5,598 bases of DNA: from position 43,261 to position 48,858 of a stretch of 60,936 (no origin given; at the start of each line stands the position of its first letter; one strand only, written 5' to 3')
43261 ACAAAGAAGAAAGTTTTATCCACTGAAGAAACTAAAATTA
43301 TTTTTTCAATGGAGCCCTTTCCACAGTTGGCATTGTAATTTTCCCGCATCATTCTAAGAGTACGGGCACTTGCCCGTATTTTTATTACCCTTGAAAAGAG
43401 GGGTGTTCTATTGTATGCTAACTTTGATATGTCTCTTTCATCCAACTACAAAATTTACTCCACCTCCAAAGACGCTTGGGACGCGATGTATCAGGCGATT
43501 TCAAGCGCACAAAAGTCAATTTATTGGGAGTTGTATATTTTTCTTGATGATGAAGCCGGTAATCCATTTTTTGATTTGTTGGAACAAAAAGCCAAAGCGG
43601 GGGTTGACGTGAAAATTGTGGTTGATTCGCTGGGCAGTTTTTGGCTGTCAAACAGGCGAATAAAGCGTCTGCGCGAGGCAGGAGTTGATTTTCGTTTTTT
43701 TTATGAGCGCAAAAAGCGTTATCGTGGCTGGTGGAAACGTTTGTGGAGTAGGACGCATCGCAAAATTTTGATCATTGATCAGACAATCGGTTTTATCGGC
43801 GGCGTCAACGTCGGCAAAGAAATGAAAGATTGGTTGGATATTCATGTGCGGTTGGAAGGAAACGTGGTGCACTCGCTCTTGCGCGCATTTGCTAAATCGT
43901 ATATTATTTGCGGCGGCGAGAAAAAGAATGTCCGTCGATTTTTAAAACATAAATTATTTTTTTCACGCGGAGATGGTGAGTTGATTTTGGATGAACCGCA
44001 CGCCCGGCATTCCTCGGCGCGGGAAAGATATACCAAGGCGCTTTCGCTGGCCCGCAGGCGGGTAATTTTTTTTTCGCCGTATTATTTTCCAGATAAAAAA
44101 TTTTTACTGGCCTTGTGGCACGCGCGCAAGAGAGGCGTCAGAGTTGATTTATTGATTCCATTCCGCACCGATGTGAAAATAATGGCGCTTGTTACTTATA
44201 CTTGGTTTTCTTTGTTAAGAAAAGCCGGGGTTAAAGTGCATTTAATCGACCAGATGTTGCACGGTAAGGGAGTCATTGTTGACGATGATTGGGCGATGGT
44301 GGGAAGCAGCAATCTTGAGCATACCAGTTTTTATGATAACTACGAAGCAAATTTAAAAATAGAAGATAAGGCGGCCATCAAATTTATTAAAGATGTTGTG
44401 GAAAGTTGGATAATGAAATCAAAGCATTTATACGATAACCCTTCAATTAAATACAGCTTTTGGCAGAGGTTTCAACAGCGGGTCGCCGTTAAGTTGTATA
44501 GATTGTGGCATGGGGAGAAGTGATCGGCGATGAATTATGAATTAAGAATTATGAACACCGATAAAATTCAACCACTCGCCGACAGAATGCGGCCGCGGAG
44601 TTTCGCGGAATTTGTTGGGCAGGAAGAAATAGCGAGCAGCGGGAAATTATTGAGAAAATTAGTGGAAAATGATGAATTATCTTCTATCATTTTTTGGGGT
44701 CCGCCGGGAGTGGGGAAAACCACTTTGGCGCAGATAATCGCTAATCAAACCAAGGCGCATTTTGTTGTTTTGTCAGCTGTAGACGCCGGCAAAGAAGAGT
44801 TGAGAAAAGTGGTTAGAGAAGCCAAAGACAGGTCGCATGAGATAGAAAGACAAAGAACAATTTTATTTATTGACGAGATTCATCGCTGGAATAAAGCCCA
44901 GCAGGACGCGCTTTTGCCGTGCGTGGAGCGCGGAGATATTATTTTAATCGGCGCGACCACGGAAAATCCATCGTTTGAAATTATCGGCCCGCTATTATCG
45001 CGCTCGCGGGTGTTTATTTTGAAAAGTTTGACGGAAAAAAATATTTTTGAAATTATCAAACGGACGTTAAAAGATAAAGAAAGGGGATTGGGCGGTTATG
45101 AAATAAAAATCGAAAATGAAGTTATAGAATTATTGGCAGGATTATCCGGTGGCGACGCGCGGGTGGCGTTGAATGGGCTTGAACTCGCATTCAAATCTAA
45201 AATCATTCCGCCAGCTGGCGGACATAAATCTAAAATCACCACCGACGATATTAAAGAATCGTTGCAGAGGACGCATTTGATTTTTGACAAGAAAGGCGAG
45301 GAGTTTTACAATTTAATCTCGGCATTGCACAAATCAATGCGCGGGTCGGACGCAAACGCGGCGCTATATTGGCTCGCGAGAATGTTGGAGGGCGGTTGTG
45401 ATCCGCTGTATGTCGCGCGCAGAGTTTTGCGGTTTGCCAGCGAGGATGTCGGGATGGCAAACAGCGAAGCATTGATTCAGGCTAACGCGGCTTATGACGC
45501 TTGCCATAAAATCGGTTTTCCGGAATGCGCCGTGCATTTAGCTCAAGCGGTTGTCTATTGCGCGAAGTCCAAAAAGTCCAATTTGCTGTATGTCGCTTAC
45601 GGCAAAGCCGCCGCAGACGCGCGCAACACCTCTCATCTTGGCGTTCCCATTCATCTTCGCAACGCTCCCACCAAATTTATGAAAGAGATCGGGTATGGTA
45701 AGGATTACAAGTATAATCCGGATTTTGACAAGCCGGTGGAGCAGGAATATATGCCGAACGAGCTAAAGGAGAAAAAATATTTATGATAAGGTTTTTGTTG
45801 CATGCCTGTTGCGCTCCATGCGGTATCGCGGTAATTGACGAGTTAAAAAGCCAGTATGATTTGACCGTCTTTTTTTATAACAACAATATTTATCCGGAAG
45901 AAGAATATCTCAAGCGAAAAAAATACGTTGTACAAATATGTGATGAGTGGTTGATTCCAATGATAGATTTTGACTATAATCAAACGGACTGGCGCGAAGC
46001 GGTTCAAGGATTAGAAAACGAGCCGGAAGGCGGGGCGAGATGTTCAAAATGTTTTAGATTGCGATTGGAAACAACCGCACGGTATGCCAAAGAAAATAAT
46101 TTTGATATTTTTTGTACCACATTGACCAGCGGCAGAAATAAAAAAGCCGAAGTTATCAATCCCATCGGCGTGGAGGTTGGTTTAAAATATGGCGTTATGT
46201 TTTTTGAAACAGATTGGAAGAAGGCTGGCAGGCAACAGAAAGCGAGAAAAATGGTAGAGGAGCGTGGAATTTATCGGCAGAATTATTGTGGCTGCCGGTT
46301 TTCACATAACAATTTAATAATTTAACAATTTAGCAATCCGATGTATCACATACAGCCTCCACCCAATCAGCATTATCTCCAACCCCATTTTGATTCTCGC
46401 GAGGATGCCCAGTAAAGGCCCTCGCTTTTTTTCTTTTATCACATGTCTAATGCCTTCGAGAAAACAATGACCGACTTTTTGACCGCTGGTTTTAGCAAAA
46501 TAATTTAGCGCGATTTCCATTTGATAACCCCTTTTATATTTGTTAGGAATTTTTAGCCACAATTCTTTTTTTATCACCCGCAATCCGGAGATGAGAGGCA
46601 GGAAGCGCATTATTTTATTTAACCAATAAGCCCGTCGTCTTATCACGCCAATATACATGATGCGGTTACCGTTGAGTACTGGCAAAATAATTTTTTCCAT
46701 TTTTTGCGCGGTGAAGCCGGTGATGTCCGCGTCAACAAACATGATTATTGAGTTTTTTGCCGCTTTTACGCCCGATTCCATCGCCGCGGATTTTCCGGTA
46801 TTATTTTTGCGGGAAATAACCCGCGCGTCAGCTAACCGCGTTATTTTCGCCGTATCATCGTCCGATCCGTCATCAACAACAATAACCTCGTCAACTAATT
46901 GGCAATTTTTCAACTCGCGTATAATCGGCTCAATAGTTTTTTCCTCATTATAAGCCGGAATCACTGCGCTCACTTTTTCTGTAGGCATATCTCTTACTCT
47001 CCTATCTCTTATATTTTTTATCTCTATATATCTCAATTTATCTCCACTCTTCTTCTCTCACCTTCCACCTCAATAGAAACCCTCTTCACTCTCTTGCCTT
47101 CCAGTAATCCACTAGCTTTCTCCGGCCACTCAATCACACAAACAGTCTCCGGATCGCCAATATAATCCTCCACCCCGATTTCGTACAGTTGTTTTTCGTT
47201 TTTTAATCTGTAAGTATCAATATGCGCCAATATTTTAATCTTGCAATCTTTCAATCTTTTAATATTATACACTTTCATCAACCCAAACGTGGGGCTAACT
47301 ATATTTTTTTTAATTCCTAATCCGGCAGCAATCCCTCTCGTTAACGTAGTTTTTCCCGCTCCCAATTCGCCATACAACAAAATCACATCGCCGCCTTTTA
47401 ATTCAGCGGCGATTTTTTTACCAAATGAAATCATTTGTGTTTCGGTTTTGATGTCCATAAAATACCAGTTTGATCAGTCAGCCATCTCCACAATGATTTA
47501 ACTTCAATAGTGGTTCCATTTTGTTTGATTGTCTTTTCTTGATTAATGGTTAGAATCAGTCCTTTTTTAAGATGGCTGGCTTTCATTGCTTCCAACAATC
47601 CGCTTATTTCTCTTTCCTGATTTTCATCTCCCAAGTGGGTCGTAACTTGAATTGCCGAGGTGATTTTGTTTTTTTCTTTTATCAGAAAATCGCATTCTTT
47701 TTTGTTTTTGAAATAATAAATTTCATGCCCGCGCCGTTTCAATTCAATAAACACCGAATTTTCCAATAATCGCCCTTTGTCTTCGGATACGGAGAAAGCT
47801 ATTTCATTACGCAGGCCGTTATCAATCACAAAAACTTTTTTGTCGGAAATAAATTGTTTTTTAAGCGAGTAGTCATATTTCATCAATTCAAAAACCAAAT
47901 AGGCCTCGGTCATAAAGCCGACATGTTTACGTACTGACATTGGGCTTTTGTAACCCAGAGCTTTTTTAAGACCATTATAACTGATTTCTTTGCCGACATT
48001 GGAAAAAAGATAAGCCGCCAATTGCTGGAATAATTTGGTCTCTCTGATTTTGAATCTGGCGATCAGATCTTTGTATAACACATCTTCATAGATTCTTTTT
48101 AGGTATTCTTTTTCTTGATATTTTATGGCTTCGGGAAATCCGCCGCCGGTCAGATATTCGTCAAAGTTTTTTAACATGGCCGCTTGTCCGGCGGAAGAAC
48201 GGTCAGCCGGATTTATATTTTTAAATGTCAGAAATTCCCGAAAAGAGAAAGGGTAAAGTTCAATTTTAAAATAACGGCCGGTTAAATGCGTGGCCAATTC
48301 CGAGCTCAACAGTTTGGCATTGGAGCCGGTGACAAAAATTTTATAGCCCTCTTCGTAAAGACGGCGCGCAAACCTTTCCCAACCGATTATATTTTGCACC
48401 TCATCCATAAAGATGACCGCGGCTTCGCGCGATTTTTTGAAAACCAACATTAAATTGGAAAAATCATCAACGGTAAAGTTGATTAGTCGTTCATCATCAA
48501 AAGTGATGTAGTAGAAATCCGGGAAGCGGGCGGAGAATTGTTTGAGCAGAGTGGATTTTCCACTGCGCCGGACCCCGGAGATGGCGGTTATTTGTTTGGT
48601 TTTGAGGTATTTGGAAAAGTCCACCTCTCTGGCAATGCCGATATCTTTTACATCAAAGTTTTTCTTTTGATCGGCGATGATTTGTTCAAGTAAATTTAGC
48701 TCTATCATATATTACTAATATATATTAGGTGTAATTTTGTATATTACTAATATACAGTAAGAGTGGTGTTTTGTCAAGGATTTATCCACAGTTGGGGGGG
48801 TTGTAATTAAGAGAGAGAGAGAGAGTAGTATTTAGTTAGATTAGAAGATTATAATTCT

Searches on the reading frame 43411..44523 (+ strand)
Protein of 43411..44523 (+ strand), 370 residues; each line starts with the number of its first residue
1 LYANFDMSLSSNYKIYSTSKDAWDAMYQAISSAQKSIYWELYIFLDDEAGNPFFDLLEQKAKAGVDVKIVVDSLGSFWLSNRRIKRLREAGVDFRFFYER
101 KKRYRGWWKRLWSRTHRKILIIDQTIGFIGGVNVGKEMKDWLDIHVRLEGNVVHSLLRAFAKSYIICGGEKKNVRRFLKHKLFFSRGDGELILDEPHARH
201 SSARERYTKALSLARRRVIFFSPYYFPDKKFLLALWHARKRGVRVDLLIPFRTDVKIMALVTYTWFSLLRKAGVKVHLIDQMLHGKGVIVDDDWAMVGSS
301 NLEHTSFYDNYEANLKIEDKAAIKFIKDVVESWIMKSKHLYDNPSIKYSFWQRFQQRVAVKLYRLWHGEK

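Call 31: search_protein_families(library=pfam, proteins=[window:43411-44523:+], max_evalue=0.00001)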
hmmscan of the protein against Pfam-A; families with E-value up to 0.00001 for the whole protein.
window:43411-44523:+ (370 aa): 2 families
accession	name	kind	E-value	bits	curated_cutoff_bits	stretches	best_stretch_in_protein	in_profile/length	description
PF13091.12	PLDc_2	-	2.9e-39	134.3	27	2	209-327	3-125/132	PLD-like domain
PF00614.28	PLDc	-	5.1e-13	48.8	21.9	0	283-302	5-24/28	Phospholipase D Active site motif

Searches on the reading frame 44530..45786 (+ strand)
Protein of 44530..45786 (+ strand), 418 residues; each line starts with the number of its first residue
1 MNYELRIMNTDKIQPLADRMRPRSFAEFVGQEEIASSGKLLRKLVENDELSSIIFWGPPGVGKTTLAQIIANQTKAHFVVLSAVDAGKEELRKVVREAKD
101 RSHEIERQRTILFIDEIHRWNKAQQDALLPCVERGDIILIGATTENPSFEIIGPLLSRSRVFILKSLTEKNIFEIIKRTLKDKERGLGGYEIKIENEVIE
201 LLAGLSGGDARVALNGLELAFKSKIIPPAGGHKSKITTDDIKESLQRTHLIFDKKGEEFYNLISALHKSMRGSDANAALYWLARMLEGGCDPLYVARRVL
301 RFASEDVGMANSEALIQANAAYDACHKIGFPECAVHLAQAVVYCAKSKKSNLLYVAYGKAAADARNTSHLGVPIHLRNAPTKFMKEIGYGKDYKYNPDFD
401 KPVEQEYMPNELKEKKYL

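Call 31: search_protein_families(library=pfam, proteins=[window:44530-45786:+], max_evalue=0.00001)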
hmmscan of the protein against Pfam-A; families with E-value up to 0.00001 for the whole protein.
window:44530-45786:+ (418 aa): 9 families
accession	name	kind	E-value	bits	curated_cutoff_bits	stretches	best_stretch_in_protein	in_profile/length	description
PF12002.13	MgsA_C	-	3.3e-58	196.7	27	1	272-417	1-147/167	MgsA AAA+ ATPase C terminal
PF16193.11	AAA_assoc_2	-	7.8e-26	90.6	34.3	1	189-271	2-81/81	AAA C-terminal domain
PF00004.35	AAA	-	9.3e-19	68.6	21.2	1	53-163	1-127/131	ATPase family associated with various cellular activities (AAA)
PF05496.18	RuvB_N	-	2.3e-16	60.4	27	1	20-141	1-118/159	Holliday junction DNA helicase RuvB P-loop domain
PF13173.12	AAA_14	-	1.2e-07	32.2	27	1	53-150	5-106/129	AAA domain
PF07728.20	AAA_5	-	9.3e-07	29.4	22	1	53-139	2-97/139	AAA domain (dynein-related subfamily)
PF00931.28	NB-ARC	-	1.6e-06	28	23.5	1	38-103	6-79/248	NB-ARC domain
PF13238.12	AAA_18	-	5.3e-06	27.4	29.4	1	53-141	1-78/128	AAA domain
PF07724.20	AAA_2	-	8.3e-06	26.4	27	0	49-137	2-104/166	AAA domain (Cdc48 subfamily)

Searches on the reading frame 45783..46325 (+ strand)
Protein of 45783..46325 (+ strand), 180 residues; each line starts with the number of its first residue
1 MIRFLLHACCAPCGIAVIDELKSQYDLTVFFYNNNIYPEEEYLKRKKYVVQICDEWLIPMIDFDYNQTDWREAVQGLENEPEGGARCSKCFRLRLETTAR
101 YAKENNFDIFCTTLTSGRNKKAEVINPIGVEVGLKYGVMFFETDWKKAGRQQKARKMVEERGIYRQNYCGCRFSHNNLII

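Call 31: search_protein_families(library=pfam, proteins=[window:45783-46325:+], max_evalue=0.00001)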
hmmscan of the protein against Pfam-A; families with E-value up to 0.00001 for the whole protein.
window:45783-46325:+ (180 aa): 1 family
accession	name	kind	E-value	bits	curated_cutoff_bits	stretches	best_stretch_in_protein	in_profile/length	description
PF02677.20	QueH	-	2.4e-62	210.6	23.5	1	5-176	2-174/175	Epoxyqueuosine reductase QueH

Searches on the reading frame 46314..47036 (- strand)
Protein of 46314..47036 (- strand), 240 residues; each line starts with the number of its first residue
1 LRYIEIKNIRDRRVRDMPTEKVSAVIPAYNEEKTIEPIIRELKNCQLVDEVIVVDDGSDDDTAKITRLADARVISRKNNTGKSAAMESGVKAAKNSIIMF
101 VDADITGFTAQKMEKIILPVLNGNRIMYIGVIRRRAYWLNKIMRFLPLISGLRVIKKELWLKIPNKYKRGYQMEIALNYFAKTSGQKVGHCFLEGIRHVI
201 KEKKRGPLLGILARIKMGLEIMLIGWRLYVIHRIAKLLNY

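Call 31: search_protein_families(library=pfam, proteins=[window:46314-47036:-], max_evalue=0.00001)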
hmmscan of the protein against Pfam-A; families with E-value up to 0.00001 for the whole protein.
window:46314-47036:- (240 aa): 3 families
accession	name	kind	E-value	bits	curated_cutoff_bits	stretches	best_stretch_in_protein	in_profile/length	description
PF00535.33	Glycos_transf_2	-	3.4e-23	82.9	23.3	1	23-139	1-122/168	Glycosyl transferase family 2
PF13641.12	Glyco_tranf_2_3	-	1.7e-07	31.9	27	1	22-104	3-96/230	Glycosyltransferase like family 2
PF10111.15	Glyco_tranf_2_2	-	2.6e-07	30.9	27.3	1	23-117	1-103/276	Glycosyltransferase like family 2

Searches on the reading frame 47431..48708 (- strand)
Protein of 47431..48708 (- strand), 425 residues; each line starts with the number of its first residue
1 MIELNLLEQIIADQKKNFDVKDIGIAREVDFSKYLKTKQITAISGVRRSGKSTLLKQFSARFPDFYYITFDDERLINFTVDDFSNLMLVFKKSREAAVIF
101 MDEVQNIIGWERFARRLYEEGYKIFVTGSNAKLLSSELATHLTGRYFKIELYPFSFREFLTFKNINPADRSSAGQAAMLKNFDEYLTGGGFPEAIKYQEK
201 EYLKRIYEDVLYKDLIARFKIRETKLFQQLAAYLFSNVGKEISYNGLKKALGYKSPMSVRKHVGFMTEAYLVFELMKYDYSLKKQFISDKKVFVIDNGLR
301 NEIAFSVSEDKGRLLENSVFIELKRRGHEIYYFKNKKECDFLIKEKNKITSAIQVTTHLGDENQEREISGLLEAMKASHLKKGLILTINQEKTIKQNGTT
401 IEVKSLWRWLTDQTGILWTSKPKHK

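Call 31: search_protein_families(library=pfam, proteins=[window:47431-48708:-], max_evalue=0.00001)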
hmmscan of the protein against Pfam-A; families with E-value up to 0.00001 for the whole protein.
window:47431-48708:- (425 aa): 2 families
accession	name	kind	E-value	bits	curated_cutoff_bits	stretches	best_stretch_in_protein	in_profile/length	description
PF13173.12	AAA_14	-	6.1e-36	123.7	27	1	38-160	2-129/129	AAA domain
PF13635.12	DUF4143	-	1.2e-19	71.1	28.1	1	213-355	2-157/160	Domain of unknown function (DUF4143)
